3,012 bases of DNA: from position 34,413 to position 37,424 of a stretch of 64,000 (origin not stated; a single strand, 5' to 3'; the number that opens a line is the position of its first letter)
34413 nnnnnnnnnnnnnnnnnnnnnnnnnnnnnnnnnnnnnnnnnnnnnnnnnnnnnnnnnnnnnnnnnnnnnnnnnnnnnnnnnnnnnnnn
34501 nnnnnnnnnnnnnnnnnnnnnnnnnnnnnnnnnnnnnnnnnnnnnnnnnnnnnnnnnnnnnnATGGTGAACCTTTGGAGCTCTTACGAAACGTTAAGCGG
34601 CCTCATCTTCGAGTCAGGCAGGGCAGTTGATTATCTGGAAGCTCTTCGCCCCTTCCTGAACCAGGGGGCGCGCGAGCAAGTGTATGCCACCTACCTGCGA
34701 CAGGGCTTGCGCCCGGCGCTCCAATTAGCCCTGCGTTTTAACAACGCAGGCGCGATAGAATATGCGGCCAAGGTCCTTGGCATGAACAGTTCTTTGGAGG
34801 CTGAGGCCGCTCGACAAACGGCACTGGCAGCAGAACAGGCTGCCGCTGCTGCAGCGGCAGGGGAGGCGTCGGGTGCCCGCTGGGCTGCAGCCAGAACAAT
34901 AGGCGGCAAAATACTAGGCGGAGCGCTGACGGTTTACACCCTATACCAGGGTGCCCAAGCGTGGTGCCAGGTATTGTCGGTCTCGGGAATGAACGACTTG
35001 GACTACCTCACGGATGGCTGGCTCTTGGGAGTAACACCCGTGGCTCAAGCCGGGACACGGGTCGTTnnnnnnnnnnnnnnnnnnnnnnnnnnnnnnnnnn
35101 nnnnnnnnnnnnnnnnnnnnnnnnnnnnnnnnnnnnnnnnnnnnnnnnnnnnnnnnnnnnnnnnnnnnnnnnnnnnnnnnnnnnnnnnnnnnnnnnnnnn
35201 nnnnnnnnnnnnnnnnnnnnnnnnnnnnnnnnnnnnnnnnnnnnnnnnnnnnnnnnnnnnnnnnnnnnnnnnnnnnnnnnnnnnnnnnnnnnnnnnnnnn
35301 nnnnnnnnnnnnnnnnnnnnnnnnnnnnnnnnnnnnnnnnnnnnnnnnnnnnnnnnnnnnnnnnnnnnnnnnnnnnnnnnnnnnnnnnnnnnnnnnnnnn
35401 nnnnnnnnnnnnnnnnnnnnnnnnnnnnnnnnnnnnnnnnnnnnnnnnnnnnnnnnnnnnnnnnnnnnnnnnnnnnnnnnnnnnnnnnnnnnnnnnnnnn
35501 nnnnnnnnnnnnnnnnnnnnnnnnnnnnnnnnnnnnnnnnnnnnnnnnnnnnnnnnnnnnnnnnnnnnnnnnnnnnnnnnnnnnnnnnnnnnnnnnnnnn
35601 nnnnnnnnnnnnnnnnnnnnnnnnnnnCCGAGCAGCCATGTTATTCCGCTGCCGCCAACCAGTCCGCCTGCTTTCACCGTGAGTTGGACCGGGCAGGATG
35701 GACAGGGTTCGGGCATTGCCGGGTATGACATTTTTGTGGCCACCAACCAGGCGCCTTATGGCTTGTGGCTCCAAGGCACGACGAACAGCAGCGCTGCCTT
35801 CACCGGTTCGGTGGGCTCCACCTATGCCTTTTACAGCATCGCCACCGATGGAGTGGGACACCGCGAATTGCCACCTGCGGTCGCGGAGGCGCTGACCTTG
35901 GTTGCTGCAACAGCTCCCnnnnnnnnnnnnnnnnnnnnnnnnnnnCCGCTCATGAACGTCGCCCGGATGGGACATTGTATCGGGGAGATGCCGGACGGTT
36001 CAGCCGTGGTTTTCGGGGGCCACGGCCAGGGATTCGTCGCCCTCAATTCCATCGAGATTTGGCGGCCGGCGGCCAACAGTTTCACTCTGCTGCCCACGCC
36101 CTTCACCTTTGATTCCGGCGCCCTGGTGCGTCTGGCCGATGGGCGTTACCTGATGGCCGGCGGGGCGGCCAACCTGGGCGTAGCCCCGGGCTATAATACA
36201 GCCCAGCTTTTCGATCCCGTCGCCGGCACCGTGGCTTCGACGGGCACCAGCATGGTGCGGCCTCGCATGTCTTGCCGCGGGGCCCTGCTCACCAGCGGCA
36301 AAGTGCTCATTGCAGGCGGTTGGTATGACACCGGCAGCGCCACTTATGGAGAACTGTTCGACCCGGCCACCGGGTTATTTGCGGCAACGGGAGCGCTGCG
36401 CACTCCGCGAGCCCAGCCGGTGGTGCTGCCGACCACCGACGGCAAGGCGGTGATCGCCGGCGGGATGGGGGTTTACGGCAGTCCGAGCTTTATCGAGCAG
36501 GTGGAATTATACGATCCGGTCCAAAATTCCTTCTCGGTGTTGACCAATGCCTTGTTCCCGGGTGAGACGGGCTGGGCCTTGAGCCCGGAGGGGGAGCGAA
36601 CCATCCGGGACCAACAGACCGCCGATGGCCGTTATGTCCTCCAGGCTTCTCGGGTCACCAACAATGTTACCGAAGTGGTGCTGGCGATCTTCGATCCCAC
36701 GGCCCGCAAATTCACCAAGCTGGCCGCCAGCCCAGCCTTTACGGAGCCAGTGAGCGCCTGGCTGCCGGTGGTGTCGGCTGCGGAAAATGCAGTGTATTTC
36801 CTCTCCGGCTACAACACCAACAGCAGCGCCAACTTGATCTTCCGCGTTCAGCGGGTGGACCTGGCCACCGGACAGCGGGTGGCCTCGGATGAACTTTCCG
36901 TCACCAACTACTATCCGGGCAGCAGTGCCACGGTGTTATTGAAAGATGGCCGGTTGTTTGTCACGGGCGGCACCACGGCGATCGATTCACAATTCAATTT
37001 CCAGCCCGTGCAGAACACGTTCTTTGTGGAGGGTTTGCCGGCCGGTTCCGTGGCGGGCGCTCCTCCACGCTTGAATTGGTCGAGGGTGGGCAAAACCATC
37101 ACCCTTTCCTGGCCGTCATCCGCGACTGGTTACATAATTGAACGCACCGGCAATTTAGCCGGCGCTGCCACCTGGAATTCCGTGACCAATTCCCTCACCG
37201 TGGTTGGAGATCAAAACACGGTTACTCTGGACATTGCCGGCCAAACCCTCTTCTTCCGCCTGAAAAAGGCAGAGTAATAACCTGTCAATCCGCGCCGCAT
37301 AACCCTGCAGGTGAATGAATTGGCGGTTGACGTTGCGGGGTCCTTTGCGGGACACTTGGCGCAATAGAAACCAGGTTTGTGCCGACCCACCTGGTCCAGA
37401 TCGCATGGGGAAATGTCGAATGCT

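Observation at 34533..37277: RHS core terminus (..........) followed by a 904-aa Kelch-propeller/Fn3 region instead of a compact toxin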

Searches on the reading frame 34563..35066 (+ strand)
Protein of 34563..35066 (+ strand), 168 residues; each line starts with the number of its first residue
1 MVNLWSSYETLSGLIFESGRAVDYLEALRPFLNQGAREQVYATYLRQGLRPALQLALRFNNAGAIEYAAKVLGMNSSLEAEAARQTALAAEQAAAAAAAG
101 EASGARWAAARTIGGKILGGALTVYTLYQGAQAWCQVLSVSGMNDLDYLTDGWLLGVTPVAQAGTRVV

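Call 34: search_protein_families(library=pfam, proteins=[window:34563-35066:+], max_evalue=1)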
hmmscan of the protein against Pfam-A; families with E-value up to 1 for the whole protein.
seq(168 aa): 0 families
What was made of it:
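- Tried and rejected: Pfam at E up to 1 found nothing (call 34).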

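Call 40: search_protein_representatives(protein=window:34563-35060:+)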
Query: 166 residues. Proteins with E-value up to 0.001 (for the whole library): 2; up to 1e-10: 1; up to 1e-30: 1. The best 2 are listed.
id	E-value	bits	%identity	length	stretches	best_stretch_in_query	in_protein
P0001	3.2e-97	339.1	100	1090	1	1-166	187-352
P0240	9.2e-06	42.1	41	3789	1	8-160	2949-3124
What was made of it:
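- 34563..35066 (+): Spacer. The first 166 aa weigh 17.5 kDa, are 20% Ala and have pI 5.4. Five short helices and one 41-residue helix are predicted at low confidence, followed by about 55 disordered residues. This is the only segment that could occupy the cage. Only one relative among 1.84 billion representatives (P0240, E 9e-6; call 40).
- Tried and rejected: An exhaustive HMMER search of 1.84 billion representatives found only the homologous giant protein P0240 (call 40).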

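Call 41: search_protein_families(library=pfam, proteins=[P0240], max_evalue=0.001)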
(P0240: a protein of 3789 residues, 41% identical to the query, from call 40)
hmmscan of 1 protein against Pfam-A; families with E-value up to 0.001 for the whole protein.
P0240 (3789 aa): 7 families
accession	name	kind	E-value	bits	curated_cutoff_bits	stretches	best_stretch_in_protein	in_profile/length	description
PF05593.20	RHS_repeat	-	1.3e-66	220.2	22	9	2551-2586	1-36/38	RHS Repeat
PF24595.1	DUF7619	-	2.1e-21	76.8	27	2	3262-3313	81-133/133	Domain of unknown function (DUF7619)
PF25023.1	TEN_YD-shell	-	1.3e-06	27.2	50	1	2660-2870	602-822/909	Teneurin YD-shell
PF13229.12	Beta_helix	-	1.7e-06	28.2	25.9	1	1433-1558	15-148/158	Right handed beta helix region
PF15283.12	DUF4595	-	2.4e-06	28.1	34.2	0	2567-2763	31-196/202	Domain of unknown function (DUF4595) with porin-like fold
PF17161.10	DUF5123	-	5.9e-05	24.6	35.1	1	1495-1586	2-101/113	Domain of unknown function (DUF5123)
PF20036.5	Gp13-like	-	0.00056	19.8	26.4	0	2966-3076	52-162/313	Major capsid protein 13-like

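Call 82: search_solved_structures(query=window:34563-35060:+, max_evalue=10)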
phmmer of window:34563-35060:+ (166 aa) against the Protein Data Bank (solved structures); distinct sequences matched with E-value up to 10: 0.
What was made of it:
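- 34563..35066 (+): No Pfam or PDB match (calls 34, 82).
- Tried and rejected: PDB sequence search at E up to 10 found nothing (call 82).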

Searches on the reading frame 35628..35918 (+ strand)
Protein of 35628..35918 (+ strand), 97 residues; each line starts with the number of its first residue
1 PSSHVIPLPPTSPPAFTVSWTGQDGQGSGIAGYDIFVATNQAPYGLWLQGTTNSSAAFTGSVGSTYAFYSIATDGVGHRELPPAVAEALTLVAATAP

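Call 78: search_protein_families(library=pfam, proteins=[window:35628-35918:+], max_evalue=1)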
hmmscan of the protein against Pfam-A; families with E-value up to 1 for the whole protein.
seq(97 aa): 0 families
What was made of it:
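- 35628..35912 (+): Fn3-like beta-sandwich that always follows DUF7619 (motif W-x-G-x-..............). No Pfam hit (call 78).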

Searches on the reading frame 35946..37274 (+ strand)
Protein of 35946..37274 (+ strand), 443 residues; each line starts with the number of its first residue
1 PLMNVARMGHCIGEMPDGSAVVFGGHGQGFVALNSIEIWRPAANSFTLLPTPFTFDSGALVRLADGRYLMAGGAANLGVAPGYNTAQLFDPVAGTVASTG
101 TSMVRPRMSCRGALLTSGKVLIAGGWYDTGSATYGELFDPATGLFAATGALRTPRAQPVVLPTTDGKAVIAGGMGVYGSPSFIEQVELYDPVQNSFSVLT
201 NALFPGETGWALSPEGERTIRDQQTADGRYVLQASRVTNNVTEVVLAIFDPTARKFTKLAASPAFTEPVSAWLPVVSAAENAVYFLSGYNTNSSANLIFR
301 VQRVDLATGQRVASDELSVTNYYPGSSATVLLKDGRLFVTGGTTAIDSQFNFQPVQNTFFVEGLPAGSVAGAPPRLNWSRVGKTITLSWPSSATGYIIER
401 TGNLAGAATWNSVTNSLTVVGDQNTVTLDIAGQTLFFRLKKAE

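Call 24: find_homologous_proteins(query=window:35946-37274:+, max_evalue=0.001)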
Query window:35946-37274:+ (443 aa): 1229 proteins with E <= 0.001 among 8000 candidates; the best 120 are listed.
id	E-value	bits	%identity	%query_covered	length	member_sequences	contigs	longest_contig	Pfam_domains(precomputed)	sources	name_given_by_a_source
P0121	7.1e-212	722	84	88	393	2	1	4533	PF01344.32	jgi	jgi:hypothetical protein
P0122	2.3e-196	671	90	64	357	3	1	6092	-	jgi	-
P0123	5.5e-189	647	65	100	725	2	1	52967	PF01344.32,PF24595.2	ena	-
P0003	2.8e-182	625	64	100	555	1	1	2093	PF07646.22,PF24681.2,PF13415.13,PF01344.32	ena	-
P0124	9.2e-179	613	63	99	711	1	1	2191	PF07646.22,PF13306.13,PF13415.13,PF05593.20,PF01344.32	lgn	-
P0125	1.9e-178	612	61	100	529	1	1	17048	PF07646.22,PF01344.32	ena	-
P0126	2.2e-177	609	83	75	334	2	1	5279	PF01344.32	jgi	jgi:hypothetical protein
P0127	2.9e-160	552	58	99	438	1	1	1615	PF01344.32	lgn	-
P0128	3.5e-127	443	50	99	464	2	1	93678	PF07646.22,PF01344.32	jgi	jgi:hypothetical protein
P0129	6.0e-126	439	52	100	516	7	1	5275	PF01344.32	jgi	jgi:hypothetical protein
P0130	1.9e-125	437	50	100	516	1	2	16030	PF01344.32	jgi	jgi:hypothetical protein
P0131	2.7e-125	437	59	82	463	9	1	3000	PF01344.32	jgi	jgi:hypothetical protein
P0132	1.0e-123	432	49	100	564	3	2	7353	PF01344.32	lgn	-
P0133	1.7e-122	428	57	82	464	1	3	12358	PF01344.32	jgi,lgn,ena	jgi:hypothetical protein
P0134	1.2e-121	425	50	93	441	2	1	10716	PF01344.32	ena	-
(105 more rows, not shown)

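Call 26: find_encoding_contigs(protein=P0123, flank=10000, max_places=3)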
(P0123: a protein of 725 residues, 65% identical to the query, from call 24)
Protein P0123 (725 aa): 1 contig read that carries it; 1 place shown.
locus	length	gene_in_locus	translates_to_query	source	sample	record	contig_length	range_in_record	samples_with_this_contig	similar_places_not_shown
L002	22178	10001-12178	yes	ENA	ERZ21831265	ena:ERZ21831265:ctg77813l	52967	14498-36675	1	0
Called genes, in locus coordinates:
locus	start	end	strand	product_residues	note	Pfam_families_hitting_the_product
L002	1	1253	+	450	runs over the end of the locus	PF00072:Response_reg, PF00158:Sigma54_activat, PF01078:Mg_chelatase (faint), PF14532:Sigma54_activ_2, PF07728:AAA_5 (weak), PF25601:AAA_lid_14, PF02954:HTH_8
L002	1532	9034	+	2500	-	-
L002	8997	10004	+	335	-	-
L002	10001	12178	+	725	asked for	PF24595:DUF7619, PF01344:Kelch_1 (faint)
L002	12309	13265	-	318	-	PF07963:N_methyl (faint)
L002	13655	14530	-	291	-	PF00459:Inositol_P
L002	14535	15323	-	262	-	PF05116:S6PP (faint), PF08282:Hydrolase_3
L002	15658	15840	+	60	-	PF01165:Ribosomal_S21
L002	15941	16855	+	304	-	PF01261:AP_endonuc_2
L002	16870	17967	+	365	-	PF03706:LPG_synthase_TM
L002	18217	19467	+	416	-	PF01011:PQQ (faint), PF13360:PQQ_2 (weak), PF13570:Beta-prop_ACSF4 (faint), PF13360:PQQ_2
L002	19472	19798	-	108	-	-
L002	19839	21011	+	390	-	PF00072:Response_reg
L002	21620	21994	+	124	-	-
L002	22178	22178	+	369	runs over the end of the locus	PF18863:AbiJ_NTD4, PF14355:Abi_C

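Call 27: find_encoding_contigs(protein=P0125, flank=10000, max_places=3)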
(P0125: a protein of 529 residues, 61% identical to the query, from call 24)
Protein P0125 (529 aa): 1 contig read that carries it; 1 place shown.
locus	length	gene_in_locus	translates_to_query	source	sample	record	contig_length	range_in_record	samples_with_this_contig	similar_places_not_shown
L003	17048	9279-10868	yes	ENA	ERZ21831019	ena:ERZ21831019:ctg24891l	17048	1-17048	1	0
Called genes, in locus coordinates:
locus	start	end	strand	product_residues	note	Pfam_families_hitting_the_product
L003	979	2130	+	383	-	-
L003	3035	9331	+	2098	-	PF28492:Beta_helix_4 (weak), PF13229:Beta_helix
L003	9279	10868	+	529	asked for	PF07646:Kelch_2 (faint), PF01344:Kelch_1 (faint)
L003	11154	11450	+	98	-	-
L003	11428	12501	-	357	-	PF00881:Nitroreductase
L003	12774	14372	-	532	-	PF22778:VCPO_2nd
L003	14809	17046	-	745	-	?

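Call 28: search_protein_families(library=pfam, proteins=[L002:1532-9031:+, L002:8997-10001:+, L003:3035-9328:+], max_evalue=0.01)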
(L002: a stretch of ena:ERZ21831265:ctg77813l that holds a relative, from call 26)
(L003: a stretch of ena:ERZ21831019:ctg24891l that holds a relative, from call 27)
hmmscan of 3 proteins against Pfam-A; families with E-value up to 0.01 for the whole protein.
L002:1532-9031:+ (2500 aa): 1 family
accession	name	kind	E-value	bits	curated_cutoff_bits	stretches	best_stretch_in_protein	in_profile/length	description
PF17161.10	DUF5123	-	1.4e-06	29.9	35.1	1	2011-2101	1-99/113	Domain of unknown function (DUF5123)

L002:8997-10001:+ (335 aa): 0 families

L003:3035-9328:+ (2098 aa): 2 families
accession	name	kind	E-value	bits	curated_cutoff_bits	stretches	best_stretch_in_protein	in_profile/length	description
PF13229.12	Beta_helix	-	1.8e-07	31.4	25.9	1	1005-1112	38-153/158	Right handed beta helix region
PF17161.10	DUF5123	-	8.6e-05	24.1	35.1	1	1066-1155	2-99/113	Domain of unknown function (DUF5123)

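Call 65: find_related_loci(query=A3, collection=genome_contigs, flank=10000)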
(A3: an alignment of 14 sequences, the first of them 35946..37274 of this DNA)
Query A3 (443 aa) in genome_contigs; peptide patterns used: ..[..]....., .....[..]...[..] (x = any residue, [..] = any of these).
271 stretches matched a pattern; 32 encode a relative of the query (tblastn E <= 1e-3); 30 distinct loci.
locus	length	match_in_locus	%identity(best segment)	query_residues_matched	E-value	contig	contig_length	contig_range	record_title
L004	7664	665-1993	64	1-443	0e+0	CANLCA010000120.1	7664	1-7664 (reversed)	MAG: Verrucomicrobiales bacterium isolate TH-Jun18-99 genome assembly, contig: TH-Jun18-C22161, whole genome shotgun seq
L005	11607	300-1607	48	1-441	3e-125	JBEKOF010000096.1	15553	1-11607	MAG: Verrucomicrobiota bacterium isolate SPRUCE 434 SPRUCE_434_96, whole genome shotgun sequence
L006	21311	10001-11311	48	1-439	1e-122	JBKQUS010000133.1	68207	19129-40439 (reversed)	MAG: Limisphaerales bacterium isolate SEr2D2E2F__bin_178 SEr2D2E2F_000000192630, whole genome shotgun sequence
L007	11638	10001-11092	54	1-363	4e-122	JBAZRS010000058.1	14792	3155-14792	MAG: Victivallales bacterium isolate SO_2017_GW1_153 NODE_15112_length_14792_cov_0.894170_OW334_2017, whole genome shotg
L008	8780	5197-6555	41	1-443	1e-94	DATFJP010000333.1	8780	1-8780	MAG TPA_asm: Desulfuromonadales bacterium isolate SMAG_U9147 k141_357291, whole genome shotgun sequence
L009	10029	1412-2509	45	1-362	2e-93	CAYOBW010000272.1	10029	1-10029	MAG TPA_asm: uncultured Victivallales bacterium isolate SRP272421_co2_758 genome assembly, contig: NODE_24740_length_100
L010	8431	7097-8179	48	1-362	7e-103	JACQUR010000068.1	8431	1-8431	MAG: Chloroflexi bacterium isolate NC_groundwater_1442_Ag_S-0.65um_69_44 S_p65_S5_coassembly_k141_654423, whole genome s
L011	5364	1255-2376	45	1-375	1e-86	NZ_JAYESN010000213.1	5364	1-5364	MAG: Lamprobacter sp. isolate SM2E assembly_contig_213, whole genome shotgun sequence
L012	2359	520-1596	44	1-360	1e-88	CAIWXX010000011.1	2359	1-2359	MAG: uncultured Acidobacteria bacterium isolate AlinenSediments_bin-3382 genome assembly, contig: bin-3382:011/183, whol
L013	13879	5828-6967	41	1-389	7e-85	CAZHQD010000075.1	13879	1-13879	MAG TPA_asm: uncultured Puniceicoccaceae bacterium isolate SRP290908_co2_182 genome assembly, contig: NODE_6060_length_1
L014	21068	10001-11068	45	3-361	1e-93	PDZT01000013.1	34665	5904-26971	MAG: Deltaproteobacteria bacterium YD0425bin50 scaffold167, whole genome shotgun sequence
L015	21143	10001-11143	43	1-375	2e-90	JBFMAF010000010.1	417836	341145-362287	MAG: Acidobacteriota bacterium isolate MAG131 MAG131_10, whole genome shotgun sequence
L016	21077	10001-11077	40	1-358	5e-75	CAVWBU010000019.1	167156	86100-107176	MAG: uncultured Fibrobacterota bacterium isolate MFD03726.bin.1.27 genome assembly, contig: contig_18762, whole genome s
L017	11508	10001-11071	43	4-365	2e-73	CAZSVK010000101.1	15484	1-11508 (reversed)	MAG TPA_asm: uncultured bacterium isolate binchicken_co232_243 genome assembly, contig: NODE_7514_length_15484_cov_4.775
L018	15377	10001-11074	41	1-361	6e-72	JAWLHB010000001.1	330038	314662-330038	MAG: Lentisphaeria bacterium isolate 30dZY2.bin.23 NODE_72_length_330038_cov_10.113506, whole genome shotgun sequence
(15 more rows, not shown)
